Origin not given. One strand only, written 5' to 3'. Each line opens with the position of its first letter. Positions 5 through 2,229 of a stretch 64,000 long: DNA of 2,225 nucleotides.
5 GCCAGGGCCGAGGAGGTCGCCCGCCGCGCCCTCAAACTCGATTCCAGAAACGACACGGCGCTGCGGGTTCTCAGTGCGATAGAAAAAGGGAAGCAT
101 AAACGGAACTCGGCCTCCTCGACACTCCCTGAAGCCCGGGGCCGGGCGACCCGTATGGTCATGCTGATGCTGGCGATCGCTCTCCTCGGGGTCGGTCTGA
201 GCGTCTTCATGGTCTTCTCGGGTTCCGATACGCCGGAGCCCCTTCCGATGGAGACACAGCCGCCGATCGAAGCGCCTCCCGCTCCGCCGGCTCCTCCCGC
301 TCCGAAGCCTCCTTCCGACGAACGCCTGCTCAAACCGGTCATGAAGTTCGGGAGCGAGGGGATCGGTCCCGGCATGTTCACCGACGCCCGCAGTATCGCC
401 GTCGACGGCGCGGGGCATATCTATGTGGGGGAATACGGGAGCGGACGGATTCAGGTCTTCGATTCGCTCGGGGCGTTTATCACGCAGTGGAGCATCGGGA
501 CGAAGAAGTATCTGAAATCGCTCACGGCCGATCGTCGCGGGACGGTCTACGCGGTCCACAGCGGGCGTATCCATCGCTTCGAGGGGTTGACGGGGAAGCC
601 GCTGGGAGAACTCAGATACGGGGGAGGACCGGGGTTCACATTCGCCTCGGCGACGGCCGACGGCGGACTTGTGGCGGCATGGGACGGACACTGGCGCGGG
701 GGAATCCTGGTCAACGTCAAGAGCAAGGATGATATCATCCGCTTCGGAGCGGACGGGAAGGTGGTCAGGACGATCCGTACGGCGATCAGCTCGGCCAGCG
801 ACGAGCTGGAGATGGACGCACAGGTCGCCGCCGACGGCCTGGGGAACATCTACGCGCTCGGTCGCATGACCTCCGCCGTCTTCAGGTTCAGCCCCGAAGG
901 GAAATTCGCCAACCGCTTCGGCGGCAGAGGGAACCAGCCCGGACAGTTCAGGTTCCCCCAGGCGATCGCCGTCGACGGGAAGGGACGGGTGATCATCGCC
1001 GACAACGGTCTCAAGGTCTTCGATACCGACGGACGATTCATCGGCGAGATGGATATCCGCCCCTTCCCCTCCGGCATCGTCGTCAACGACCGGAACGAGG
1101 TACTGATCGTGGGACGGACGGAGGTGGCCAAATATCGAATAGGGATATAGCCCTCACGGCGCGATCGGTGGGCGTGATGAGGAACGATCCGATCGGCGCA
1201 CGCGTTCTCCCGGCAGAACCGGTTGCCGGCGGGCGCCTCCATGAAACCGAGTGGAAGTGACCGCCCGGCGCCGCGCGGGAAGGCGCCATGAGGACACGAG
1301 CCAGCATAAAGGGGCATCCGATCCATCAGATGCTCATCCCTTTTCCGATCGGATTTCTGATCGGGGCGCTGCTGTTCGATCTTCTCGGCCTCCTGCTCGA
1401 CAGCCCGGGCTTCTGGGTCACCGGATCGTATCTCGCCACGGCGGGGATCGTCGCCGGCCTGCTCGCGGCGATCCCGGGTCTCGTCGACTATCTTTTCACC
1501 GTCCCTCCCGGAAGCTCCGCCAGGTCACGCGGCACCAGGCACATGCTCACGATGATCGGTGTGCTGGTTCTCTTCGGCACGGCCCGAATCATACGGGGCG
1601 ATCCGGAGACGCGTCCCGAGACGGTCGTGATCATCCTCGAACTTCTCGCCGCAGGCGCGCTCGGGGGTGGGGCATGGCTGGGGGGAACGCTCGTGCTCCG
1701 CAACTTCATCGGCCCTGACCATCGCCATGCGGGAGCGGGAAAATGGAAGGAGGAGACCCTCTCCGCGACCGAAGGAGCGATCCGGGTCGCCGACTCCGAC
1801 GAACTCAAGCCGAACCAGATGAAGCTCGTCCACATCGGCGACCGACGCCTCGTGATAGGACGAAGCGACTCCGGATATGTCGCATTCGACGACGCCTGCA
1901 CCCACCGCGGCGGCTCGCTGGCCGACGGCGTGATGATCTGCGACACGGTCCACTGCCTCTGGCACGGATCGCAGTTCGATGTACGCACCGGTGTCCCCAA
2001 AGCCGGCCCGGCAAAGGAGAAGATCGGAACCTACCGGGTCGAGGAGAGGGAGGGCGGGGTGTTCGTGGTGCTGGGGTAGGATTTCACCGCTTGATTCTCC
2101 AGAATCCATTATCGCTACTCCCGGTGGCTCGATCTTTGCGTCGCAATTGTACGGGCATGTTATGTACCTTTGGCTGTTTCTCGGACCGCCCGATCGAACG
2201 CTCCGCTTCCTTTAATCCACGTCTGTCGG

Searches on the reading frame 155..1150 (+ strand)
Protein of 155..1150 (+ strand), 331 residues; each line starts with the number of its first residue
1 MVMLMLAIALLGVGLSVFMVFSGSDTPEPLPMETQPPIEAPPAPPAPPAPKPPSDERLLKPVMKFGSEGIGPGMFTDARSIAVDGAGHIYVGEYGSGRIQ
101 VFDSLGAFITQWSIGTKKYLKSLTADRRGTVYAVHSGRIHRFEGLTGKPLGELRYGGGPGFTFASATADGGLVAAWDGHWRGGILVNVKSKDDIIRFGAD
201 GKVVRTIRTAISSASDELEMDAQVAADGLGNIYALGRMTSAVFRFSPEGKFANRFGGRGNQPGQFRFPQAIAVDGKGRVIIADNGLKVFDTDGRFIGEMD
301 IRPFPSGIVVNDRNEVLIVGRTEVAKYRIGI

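Call 55: search_protein_families(library=pfam, proteins=[window:155-1150:+], max_evalue=0.0001)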
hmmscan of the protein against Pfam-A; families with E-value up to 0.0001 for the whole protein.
window:155-1150:+ (331 aa): 3 families
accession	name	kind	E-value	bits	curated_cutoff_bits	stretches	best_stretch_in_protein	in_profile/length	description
PF01436.27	NHL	-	1.7e-12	47.1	20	0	75-102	1-28/28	NHL repeat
PF17170.10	DUF5128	-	1.9e-07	31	22.9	1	230-302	54-131/321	6-bladed beta-propeller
PF06739.17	SBBP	-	2.1e-05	24.8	20.5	0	76-92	13-29/38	Beta-propeller repeat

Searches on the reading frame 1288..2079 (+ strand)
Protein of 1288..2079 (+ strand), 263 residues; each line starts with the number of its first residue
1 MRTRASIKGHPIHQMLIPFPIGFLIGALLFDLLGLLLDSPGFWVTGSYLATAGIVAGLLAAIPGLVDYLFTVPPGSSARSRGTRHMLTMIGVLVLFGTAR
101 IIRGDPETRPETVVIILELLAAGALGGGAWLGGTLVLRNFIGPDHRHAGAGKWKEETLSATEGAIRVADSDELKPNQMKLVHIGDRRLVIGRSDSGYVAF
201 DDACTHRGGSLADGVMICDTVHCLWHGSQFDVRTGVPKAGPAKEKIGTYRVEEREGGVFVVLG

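Call 55: search_protein_families(library=pfam, proteins=[window:1288-2079:+], max_evalue=0.0001)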
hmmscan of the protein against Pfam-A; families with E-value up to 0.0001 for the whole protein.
window:1288-2079:+ (263 aa): 2 families
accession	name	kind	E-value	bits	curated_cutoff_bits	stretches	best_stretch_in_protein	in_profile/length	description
PF09990.14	DUF2231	-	4.7e-24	85.5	26.4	1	9-140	1-134/139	Predicted membrane protein (DUF2231)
PF00355.32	Rieske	-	4.1e-18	65.5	20.3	1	165-249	3-87/88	Rieske [2Fe-2S] domain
